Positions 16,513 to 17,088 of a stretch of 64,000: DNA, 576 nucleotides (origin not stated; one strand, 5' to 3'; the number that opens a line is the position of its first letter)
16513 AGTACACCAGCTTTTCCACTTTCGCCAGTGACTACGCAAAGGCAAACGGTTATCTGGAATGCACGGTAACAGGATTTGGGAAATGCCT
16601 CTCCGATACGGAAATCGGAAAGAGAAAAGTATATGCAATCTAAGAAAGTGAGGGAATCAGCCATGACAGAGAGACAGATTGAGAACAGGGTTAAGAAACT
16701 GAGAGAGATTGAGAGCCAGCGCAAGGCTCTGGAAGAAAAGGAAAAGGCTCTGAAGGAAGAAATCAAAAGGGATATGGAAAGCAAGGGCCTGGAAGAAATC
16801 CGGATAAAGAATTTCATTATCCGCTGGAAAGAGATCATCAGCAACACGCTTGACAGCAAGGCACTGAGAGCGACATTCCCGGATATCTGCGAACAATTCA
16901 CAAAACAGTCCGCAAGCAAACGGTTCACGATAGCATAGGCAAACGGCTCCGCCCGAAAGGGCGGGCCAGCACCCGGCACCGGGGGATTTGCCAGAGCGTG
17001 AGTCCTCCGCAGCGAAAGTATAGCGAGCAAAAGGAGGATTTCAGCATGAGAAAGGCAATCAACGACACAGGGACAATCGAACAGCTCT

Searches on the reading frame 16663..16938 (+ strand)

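Call 76: search_protein_families(library=phrogs, proteins=[window:16663-16938:+], max_evalue=0.001)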
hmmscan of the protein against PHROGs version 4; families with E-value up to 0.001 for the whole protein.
window:16663-16938:+ (91 aa): 3 families
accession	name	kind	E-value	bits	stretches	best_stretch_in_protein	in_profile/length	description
phrog_1956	-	unknown function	5.7e-16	59.5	1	5-90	6-90/93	-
phrog_6244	-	unknown function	2.5e-15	57.9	1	7-90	18-105/107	-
phrog_434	-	DNA, RNA and nucleotide metabolism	1.2e-12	48.8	1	5-90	273-361/372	RecE-like recombination exonuclease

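Call 77: search_protein_families(library=padloc, proteins=[window:16663-16938:+], max_evalue=0.001)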
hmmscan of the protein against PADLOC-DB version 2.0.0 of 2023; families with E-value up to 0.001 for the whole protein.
window:16663-16938:+ (91 aa): 0 families
